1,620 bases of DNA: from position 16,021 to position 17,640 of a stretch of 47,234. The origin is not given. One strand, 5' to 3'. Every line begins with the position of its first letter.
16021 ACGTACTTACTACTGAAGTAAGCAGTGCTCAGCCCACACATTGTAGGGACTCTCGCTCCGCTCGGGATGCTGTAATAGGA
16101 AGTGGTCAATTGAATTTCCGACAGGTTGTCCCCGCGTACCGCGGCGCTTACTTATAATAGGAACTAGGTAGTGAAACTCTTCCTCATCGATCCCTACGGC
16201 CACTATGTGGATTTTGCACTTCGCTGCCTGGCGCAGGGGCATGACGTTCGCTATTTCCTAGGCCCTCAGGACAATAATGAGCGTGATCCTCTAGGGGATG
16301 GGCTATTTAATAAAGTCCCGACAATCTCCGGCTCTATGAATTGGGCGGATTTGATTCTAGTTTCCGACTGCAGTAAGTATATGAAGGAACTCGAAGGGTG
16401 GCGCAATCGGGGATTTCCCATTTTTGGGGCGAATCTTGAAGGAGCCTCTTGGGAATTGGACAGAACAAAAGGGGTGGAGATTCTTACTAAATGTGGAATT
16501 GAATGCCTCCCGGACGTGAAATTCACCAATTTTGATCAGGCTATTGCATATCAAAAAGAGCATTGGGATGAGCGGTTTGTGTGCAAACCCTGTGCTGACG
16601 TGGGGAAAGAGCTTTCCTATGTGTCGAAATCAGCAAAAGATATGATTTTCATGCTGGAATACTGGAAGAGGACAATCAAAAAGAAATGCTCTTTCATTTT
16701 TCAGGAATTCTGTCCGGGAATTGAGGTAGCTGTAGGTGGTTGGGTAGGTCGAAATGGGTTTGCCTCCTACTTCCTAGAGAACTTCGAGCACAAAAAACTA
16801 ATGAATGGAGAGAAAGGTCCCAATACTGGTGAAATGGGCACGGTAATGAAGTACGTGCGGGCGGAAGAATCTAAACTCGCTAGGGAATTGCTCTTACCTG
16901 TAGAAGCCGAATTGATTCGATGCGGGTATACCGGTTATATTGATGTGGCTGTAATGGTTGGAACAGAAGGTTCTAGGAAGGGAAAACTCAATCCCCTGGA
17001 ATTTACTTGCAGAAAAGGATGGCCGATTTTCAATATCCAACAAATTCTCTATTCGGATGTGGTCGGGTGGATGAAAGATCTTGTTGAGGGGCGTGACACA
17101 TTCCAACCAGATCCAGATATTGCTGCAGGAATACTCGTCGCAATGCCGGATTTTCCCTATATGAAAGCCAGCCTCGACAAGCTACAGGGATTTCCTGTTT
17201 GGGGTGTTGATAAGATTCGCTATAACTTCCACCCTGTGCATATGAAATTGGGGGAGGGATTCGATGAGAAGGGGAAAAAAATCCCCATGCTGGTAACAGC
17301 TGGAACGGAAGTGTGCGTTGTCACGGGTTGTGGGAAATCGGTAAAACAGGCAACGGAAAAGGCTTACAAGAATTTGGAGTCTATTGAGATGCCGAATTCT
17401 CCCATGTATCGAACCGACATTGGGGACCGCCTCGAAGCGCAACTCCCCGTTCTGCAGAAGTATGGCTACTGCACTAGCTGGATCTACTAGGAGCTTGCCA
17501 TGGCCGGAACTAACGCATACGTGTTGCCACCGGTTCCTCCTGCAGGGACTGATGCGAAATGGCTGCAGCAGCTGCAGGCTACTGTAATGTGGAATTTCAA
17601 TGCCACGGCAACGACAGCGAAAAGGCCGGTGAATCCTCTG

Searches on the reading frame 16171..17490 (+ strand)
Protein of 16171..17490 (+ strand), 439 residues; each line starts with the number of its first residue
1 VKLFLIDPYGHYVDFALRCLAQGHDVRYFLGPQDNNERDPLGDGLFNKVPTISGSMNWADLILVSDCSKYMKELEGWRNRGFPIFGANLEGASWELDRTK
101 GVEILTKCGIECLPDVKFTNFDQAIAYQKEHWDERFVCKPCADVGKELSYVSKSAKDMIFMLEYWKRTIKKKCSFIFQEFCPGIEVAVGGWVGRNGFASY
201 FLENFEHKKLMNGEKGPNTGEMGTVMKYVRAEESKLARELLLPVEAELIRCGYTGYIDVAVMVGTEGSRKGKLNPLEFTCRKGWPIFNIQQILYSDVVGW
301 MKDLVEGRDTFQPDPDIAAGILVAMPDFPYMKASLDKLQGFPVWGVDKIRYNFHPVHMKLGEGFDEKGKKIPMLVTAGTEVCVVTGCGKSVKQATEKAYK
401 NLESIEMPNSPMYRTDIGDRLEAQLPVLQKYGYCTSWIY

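Call 32: search_protein_families(library=phrogs, proteins=[window:16171-17490:+], max_evalue=0.001)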
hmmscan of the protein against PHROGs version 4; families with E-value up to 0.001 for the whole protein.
window:16171-17490:+ (439 aa): 0 families

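Call 90: search_protein_families(library=pfam, proteins=[window:16171-17490:+], max_evalue=0.01)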
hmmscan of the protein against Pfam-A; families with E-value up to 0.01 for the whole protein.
window:16171-17490:+ (439 aa): 2 families
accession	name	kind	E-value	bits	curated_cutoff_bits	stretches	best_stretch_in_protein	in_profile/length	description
PF01071.24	GARS_A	-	2.9e-08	34.2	27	1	104-283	9-190/194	Phosphoribosylglycinamide synthetase, ATP-grasp (A) domain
PF02843.22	GARS_C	-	3.9e-08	33.9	34.8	1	373-420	46-92/92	Phosphoribosylglycinamide synthetase, C domain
